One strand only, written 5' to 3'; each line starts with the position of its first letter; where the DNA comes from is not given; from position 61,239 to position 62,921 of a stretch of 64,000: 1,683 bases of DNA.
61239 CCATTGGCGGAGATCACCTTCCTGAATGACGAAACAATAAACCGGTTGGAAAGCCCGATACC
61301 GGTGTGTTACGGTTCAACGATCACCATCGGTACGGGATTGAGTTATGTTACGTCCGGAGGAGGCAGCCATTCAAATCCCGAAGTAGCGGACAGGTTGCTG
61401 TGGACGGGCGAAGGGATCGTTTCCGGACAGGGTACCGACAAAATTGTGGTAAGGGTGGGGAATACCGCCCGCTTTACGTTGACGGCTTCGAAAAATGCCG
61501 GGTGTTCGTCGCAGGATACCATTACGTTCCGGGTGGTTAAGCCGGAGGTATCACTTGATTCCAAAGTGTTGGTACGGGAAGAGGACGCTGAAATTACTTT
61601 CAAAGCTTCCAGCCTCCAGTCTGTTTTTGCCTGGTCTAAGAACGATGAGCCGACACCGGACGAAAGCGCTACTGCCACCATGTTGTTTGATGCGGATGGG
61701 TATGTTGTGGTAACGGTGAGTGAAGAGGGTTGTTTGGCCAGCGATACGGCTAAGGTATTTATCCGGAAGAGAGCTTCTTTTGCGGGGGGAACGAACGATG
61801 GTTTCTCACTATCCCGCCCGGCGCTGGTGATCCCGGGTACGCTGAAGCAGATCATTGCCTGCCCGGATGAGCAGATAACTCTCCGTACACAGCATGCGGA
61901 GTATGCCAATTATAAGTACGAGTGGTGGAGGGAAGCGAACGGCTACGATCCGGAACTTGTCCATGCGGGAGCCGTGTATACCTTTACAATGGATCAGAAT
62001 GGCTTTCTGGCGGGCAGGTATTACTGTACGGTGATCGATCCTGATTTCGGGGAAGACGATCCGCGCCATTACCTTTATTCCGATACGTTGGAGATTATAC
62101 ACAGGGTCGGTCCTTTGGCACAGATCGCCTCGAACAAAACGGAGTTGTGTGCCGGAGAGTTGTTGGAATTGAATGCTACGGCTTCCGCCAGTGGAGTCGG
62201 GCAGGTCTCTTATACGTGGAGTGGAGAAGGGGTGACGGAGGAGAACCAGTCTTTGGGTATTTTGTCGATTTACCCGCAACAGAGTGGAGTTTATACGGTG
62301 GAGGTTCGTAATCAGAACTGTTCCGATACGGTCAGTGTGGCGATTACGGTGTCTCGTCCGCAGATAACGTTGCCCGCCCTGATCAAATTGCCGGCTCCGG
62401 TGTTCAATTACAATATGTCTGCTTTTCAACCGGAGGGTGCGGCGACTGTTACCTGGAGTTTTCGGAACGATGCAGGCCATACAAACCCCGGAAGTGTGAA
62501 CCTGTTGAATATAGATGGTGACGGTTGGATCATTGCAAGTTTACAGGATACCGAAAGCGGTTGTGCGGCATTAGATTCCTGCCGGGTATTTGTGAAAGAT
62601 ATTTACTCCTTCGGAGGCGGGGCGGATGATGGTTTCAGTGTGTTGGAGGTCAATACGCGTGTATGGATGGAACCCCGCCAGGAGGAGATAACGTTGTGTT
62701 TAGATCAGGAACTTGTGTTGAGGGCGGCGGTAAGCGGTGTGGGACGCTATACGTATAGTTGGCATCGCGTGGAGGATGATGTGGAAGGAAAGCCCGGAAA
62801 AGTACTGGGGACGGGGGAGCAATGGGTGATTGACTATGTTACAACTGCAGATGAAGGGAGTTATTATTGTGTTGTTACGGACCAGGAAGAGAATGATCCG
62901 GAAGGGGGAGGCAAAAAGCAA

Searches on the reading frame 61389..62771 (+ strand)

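Call 100: search_protein_families(library=pfam, proteins=[window:61389-62771:+], max_evalue=0.1)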
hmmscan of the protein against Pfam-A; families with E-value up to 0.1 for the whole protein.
window:61389-62771:+ (461 aa): 9 families
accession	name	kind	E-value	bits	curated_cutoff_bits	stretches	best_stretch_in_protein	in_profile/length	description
PF13927.12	Ig_3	-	5.3e-06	27.3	30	1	248-308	8-78/78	Immunoglobulin domain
PF13895.12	Ig_2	-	1.1e-05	26.1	27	1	245-318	3-78/79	Immunoglobulin domain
PF19081.6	Ig_7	-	7.4e-05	23.4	27.3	0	154-200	9-52/84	Ig-like domain CHU_C associated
PF07679.22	I-set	-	0.00034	21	23.7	1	284-321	53-90/90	Immunoglobulin I-set domain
PF18911.6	PKD_4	-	0.00039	20.8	27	1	241-314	3-74/85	PKD domain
PF19408.5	PKD_6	-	0.0016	19.1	25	1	7-47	41-80/82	PKD-like domain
PF20418.3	Herpes_gE_N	-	0.039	14.3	24.5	1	241-315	57-120/129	Alphaherpesvirus glycoprotein E N-terminal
PF22352.2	K319L-like_PKD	-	0.06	13.8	27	0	259-321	14-84/84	K319L-like, PKD domain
PF07686.23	V-set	-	0.096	13.3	26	0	274-312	61-98/109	Immunoglobulin V-set domain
